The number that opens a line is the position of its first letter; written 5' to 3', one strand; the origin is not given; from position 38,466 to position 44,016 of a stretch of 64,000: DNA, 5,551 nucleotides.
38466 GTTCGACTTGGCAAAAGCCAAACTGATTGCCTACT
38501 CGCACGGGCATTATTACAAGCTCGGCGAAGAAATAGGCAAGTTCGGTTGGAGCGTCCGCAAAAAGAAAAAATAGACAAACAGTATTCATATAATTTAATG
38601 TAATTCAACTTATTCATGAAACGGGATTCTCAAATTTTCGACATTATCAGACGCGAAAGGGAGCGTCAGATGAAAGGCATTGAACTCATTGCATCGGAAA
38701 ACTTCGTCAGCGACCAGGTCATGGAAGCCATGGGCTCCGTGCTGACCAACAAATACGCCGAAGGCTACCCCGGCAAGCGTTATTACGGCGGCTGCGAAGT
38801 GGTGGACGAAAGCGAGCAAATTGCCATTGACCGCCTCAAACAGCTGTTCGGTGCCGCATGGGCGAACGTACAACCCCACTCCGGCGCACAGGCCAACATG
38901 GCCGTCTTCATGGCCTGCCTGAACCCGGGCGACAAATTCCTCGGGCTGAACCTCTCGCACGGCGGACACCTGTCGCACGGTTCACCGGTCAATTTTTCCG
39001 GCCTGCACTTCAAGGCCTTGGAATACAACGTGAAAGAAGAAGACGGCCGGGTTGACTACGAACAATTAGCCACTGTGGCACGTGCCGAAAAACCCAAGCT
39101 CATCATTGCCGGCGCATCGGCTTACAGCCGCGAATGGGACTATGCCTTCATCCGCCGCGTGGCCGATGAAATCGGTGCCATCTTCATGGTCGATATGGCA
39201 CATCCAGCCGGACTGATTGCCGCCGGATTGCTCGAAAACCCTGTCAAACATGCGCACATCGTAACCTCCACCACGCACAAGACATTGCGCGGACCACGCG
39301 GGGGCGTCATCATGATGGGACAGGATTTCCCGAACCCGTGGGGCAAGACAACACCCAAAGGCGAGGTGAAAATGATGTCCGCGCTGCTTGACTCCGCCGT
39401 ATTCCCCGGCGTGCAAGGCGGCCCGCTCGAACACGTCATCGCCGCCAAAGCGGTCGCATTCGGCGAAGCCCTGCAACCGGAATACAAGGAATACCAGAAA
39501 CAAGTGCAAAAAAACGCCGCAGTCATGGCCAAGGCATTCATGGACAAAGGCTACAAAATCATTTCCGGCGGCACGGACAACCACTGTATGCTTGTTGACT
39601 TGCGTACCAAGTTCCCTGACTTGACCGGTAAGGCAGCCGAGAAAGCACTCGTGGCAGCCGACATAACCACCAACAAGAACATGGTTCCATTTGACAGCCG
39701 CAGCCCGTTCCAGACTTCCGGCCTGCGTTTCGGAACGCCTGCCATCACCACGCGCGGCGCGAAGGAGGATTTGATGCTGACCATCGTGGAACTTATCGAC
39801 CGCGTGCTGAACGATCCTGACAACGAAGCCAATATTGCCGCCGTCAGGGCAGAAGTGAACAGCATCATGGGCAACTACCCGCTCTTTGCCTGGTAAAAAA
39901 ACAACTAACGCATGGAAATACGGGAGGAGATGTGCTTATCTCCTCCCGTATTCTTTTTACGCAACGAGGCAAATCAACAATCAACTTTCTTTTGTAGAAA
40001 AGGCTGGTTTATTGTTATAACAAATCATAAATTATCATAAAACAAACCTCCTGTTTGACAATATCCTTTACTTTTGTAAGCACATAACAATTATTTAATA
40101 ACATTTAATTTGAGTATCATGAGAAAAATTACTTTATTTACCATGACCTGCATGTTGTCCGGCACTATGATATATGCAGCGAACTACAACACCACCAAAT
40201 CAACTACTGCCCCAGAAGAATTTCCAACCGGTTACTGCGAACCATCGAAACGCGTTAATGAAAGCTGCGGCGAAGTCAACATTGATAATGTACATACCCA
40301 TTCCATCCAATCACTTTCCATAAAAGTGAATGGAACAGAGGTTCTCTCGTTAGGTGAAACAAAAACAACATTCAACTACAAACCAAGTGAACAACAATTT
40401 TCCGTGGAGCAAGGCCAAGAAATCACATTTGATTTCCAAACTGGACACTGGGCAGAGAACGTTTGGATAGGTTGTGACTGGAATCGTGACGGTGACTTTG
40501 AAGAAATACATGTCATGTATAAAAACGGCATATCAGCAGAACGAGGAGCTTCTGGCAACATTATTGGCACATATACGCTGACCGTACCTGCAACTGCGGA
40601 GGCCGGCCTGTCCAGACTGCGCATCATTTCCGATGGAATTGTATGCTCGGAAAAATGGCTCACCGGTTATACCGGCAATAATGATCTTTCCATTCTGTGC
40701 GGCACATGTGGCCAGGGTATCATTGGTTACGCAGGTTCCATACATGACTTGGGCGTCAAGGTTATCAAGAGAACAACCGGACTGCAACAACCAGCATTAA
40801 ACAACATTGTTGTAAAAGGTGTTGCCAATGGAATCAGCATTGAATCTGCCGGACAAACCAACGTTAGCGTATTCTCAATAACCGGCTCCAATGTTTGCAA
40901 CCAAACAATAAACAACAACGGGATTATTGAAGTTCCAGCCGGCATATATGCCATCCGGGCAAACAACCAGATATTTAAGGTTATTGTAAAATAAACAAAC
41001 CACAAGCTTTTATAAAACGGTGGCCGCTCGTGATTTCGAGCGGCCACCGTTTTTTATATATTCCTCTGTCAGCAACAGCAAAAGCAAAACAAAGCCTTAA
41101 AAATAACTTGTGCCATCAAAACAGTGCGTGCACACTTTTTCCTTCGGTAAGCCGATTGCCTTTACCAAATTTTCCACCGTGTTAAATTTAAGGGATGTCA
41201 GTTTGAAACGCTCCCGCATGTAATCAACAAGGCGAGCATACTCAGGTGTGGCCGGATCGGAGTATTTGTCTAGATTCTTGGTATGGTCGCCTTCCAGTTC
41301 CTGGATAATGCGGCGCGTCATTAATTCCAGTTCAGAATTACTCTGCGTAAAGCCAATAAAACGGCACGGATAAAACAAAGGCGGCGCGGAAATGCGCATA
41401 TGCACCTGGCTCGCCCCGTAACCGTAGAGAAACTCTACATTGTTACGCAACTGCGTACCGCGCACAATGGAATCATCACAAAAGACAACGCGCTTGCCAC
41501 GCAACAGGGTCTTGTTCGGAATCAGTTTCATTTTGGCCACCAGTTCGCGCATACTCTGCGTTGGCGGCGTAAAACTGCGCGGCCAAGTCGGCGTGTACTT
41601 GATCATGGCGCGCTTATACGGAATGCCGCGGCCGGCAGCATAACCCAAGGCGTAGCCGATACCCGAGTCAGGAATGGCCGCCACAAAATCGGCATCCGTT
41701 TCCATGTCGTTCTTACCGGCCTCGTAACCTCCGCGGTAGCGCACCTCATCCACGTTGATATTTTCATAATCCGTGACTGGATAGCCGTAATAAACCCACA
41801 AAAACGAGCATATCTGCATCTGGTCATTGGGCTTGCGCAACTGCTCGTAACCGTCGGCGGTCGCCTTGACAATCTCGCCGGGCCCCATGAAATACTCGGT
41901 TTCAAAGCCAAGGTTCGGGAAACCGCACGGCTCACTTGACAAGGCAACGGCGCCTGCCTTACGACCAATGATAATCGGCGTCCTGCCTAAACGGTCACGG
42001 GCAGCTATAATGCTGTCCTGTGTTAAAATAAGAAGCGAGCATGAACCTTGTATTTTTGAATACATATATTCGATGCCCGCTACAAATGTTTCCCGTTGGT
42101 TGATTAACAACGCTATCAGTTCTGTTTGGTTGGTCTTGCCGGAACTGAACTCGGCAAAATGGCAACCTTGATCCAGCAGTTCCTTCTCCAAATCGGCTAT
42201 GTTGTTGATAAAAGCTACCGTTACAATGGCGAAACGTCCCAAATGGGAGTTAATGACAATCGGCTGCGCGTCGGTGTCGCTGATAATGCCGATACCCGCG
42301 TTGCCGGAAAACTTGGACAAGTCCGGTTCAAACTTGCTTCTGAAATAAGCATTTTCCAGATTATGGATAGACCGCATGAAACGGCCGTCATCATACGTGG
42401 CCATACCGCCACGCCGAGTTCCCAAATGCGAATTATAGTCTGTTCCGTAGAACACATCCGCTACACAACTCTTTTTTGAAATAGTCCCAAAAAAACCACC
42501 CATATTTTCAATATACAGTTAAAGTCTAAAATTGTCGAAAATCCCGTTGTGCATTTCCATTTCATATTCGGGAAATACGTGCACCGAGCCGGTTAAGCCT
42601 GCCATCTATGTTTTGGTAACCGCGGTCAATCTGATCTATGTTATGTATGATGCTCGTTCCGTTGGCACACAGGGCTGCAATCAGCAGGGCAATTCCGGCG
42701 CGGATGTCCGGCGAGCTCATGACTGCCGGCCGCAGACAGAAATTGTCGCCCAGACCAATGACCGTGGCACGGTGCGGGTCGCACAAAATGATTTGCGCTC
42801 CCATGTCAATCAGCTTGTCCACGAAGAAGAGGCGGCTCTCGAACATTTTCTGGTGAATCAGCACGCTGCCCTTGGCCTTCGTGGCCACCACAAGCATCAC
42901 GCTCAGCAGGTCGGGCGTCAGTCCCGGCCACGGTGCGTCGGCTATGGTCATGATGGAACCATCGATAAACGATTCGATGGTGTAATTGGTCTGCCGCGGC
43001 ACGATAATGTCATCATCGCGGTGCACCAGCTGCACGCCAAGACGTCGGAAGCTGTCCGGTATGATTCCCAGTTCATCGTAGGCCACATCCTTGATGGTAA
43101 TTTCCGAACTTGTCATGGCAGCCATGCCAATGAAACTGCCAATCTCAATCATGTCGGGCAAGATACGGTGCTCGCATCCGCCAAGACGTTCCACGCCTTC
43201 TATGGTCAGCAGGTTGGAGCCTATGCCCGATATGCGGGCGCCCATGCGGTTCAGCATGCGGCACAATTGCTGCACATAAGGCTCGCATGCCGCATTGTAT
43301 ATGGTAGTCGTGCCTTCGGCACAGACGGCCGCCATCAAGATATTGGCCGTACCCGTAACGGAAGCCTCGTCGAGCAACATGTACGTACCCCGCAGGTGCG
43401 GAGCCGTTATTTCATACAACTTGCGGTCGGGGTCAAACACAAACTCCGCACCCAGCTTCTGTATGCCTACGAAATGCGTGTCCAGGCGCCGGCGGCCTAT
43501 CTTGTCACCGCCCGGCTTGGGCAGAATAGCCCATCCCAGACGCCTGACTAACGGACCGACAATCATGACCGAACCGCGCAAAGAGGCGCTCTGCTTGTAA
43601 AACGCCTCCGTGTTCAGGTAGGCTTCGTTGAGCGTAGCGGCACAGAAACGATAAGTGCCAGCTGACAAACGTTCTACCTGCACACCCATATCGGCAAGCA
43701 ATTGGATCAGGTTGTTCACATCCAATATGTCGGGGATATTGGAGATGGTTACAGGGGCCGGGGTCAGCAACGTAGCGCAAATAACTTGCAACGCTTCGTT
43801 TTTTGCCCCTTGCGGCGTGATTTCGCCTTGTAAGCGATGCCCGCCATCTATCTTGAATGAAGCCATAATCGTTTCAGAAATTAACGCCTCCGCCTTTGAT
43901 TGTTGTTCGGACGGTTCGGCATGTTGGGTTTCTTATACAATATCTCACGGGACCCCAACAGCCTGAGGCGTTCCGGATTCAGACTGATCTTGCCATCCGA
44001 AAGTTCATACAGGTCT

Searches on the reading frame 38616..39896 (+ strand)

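Call 51: search_protein_families(library=pfam, proteins=[window:38616-39896:+], max_evalue=0.00001)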
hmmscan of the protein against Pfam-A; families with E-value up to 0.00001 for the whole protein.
window:38616-39896:+ (426 aa): 2 families
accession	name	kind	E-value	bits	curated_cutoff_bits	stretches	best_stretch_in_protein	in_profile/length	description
PF00464.25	SHMT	-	1.8e-165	550.8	27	1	2-393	3-398/399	Serine hydroxymethyltransferase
PF00155.27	Aminotran_1_2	-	6e-07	29.4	19.7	1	75-356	52-328/361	Aminotransferase class I and II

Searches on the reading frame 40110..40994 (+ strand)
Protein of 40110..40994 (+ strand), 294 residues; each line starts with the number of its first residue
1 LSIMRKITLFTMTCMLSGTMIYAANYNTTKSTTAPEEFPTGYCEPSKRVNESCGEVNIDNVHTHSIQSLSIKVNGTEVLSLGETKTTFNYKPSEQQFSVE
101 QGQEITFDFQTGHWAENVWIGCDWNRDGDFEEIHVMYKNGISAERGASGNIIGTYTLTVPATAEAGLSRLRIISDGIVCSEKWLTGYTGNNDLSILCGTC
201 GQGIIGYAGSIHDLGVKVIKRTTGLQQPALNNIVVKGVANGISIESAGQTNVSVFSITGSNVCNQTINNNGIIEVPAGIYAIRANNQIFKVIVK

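Call 51: search_protein_families(library=pfam, proteins=[window:40110-40994:+], max_evalue=0.00001)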
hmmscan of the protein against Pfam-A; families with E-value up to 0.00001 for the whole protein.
window:40110-40994:+ (294 aa): 1 family
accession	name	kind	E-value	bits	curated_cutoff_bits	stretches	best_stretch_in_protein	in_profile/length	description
PF20009.4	GEVED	-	1.4e-08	35.9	24.4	1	118-178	4-52/78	GEVED domain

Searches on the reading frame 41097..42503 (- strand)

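Call 51: search_protein_families(library=pfam, proteins=[window:41097-42503:-], max_evalue=0.00001)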
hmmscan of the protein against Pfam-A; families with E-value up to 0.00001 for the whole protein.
window:41097-42503:- (468 aa): 1 family
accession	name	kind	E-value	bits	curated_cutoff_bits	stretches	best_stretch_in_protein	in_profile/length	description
PF13537.11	GATase_7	-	6.8e-12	45.9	25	1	74-192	8-118/123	Glutamine amidotransferase domain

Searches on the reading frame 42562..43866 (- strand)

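Call 51: search_protein_families(library=pfam, proteins=[window:42562-43866:-], max_evalue=0.00001)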
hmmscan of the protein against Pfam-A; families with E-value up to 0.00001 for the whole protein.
window:42562-43866:- (434 aa): 1 family
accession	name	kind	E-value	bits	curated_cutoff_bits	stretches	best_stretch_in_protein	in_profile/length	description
PF00275.25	EPSP_synthase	-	1e-64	219.2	22.8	1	7-421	2-414/417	EPSP synthase (3-phosphoshikimate 1-carboxyvinyltransferase)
